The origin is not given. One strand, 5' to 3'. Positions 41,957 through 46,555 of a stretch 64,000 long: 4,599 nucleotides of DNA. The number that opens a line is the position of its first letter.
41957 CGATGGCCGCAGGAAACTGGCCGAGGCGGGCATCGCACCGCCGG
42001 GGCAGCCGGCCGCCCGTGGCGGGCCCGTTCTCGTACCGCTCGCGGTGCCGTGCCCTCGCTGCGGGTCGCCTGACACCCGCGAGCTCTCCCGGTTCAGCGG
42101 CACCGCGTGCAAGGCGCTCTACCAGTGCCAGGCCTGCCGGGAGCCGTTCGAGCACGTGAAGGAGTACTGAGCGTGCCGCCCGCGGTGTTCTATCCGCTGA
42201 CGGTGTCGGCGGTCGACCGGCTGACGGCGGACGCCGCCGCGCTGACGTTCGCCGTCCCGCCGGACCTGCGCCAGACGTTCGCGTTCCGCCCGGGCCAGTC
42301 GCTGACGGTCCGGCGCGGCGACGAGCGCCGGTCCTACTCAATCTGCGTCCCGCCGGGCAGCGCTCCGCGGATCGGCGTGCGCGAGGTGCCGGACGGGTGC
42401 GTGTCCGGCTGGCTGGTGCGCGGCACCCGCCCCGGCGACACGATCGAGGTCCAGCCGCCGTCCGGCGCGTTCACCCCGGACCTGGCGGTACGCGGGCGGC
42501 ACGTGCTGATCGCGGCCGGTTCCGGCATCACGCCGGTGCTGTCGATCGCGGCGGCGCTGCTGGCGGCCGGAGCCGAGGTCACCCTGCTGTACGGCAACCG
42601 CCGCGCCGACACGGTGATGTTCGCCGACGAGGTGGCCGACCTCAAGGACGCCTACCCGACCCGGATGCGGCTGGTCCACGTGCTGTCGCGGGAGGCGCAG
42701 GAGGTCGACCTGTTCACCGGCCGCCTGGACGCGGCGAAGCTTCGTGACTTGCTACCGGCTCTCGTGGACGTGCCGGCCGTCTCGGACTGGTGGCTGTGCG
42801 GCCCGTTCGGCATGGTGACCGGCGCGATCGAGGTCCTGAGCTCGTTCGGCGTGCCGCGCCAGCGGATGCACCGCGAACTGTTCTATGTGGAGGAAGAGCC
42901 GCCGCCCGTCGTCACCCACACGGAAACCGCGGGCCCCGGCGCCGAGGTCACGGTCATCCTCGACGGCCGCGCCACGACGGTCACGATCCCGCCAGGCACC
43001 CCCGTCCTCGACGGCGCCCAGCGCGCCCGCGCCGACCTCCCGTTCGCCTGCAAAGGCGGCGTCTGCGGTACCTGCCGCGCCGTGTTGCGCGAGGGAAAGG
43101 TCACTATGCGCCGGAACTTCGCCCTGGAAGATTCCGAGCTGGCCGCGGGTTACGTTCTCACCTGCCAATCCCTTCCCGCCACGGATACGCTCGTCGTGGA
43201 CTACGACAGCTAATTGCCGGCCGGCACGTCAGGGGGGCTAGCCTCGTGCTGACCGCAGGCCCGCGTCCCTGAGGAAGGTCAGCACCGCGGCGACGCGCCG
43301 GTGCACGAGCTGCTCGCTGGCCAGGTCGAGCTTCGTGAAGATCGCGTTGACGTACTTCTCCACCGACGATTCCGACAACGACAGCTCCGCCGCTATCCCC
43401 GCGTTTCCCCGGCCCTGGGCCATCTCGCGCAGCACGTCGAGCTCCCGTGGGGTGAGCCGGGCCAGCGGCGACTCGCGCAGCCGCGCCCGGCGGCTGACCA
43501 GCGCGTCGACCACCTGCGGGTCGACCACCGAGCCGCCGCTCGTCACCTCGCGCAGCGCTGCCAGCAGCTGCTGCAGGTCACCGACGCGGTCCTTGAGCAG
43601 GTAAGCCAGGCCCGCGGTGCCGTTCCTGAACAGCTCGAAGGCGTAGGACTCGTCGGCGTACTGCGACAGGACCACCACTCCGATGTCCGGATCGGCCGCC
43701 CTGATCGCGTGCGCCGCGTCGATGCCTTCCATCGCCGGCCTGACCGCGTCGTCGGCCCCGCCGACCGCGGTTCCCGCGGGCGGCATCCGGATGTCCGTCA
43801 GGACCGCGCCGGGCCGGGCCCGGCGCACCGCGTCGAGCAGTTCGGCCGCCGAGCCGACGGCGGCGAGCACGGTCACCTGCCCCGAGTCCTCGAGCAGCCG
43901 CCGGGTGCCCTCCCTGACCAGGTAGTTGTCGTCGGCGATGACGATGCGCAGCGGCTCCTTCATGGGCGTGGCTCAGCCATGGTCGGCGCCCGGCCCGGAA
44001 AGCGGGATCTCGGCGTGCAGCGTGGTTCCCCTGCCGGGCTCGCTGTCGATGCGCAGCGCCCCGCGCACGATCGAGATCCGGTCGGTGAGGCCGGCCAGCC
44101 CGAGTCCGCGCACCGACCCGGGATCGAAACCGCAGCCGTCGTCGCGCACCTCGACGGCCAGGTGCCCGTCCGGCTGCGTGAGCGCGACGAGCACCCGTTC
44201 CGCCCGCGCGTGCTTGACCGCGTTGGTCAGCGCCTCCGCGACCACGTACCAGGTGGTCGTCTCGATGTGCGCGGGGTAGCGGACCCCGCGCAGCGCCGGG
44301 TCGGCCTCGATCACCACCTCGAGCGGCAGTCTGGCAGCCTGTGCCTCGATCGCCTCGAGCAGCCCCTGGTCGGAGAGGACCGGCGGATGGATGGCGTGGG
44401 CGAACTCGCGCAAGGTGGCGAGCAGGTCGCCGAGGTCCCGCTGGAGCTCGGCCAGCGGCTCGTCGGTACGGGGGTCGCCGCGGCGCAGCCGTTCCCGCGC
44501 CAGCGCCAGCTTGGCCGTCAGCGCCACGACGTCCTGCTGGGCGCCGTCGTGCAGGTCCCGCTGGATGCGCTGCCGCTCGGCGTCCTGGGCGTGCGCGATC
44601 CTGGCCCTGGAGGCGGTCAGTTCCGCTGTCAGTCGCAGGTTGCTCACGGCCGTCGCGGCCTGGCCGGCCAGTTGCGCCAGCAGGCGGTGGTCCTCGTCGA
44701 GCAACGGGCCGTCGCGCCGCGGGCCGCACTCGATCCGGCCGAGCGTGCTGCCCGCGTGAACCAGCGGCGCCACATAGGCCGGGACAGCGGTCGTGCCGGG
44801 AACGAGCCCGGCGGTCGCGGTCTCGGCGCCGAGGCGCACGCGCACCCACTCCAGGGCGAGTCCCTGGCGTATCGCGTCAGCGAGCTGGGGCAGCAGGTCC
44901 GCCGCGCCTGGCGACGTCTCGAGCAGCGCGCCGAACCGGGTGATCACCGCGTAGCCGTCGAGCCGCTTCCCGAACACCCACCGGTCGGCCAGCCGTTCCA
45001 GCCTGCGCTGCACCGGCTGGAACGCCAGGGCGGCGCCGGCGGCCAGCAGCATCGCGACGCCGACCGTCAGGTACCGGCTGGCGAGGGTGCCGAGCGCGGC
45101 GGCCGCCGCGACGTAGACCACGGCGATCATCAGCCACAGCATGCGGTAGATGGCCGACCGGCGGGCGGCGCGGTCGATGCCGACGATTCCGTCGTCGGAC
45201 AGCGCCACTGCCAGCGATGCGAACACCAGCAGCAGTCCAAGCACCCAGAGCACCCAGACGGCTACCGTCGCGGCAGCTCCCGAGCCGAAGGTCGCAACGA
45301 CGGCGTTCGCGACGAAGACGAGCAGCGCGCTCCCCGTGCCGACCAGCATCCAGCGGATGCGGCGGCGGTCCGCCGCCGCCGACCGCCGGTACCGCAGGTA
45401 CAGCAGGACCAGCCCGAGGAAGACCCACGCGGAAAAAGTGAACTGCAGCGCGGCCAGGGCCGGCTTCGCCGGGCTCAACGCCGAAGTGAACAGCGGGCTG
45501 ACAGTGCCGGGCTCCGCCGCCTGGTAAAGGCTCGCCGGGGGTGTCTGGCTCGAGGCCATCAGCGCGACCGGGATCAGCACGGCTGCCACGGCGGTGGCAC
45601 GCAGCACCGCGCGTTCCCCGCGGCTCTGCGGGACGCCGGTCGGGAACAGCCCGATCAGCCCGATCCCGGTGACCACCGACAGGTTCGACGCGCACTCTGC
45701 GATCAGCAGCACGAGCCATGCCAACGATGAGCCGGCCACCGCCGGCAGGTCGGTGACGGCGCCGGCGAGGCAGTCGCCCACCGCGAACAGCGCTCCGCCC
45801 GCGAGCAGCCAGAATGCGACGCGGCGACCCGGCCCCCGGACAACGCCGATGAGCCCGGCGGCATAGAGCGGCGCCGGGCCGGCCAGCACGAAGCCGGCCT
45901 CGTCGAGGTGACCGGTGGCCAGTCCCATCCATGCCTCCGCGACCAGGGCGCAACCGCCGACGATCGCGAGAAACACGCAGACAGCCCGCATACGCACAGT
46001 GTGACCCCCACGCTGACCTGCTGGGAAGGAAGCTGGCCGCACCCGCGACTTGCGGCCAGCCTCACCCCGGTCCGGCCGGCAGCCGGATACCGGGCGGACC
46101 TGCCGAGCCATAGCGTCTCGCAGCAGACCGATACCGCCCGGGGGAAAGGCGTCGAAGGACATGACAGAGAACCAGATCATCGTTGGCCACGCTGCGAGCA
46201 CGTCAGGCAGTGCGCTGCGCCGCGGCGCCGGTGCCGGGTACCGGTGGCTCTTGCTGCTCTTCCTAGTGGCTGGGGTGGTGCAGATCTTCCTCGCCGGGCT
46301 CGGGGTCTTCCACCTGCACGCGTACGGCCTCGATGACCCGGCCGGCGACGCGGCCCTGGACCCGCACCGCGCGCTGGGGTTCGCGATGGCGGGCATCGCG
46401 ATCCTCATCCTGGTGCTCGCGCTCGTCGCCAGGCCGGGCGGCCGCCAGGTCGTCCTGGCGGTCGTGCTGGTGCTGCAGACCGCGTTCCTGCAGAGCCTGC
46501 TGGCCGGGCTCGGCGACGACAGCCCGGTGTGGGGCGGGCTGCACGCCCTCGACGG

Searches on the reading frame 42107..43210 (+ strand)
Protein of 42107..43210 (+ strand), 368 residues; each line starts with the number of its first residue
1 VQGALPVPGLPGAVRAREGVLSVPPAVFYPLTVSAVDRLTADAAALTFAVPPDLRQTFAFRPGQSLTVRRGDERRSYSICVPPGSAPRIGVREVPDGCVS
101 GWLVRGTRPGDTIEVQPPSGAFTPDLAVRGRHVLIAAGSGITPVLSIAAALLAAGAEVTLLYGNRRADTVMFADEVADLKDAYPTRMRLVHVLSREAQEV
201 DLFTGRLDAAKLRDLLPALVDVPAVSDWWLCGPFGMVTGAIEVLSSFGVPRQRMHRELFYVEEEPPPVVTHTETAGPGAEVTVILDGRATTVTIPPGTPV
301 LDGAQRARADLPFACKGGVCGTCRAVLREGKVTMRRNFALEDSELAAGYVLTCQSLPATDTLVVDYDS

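Call 20: search_protein_families(library=pfam, proteins=[window:42107-43210:+], max_evalue=0.00001)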
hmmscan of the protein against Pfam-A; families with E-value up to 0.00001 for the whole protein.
window:42107-43210:+ (368 aa): 2 families
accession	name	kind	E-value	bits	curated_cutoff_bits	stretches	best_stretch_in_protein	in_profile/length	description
PF00175.26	NAD_binding_1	-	3.6e-17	63.4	22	1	134-239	1-106/109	Oxidoreductase NAD-binding domain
PF00111.32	Fer2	-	4e-17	62.4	21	1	284-357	2-76/77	2Fe-2S iron-sulfur cluster binding domain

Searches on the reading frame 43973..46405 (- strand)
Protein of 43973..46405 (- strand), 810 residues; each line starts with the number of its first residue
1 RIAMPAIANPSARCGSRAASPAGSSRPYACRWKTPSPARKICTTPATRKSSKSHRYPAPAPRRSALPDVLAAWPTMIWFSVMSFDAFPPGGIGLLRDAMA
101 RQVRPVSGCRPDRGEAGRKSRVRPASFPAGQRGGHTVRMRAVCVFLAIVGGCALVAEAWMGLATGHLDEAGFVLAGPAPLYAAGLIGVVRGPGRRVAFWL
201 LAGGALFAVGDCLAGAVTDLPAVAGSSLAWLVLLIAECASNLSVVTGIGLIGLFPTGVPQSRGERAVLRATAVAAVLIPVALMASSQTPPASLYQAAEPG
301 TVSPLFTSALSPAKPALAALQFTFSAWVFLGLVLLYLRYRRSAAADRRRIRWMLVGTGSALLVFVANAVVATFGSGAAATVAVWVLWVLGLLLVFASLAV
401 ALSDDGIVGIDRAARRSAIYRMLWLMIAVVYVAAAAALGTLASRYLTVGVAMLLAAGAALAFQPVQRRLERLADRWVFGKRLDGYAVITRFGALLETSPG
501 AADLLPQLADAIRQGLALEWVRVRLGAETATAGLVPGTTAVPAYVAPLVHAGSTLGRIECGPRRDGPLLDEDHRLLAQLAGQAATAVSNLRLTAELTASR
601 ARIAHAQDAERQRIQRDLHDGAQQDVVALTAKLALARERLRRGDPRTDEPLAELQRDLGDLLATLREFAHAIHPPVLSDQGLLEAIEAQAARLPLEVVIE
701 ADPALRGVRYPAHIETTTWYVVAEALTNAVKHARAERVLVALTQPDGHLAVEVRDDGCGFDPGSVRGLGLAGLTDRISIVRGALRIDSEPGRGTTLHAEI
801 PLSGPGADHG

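Call 19: search_protein_families(library=pfam, proteins=[window:43973-46405:-], max_evalue=0.00001)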
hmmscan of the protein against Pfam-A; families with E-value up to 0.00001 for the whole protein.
window:43973-46405:- (810 aa): 3 families
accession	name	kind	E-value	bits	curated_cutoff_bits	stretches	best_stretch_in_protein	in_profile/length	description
PF02518.31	HATPase_c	-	6.2e-13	49.6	26.4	1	721-803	9-110/111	Histidine kinase-, DNA gyrase B-, and HSP90-like ATPase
PF07730.19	HisKA_3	-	2.8e-11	44.2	24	1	610-677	1-68/68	Histidine kinase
PF13581.12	HATPase_c_2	-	1.3e-06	28.9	27.4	1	720-796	34-104/127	Histidine kinase-like ATPase domain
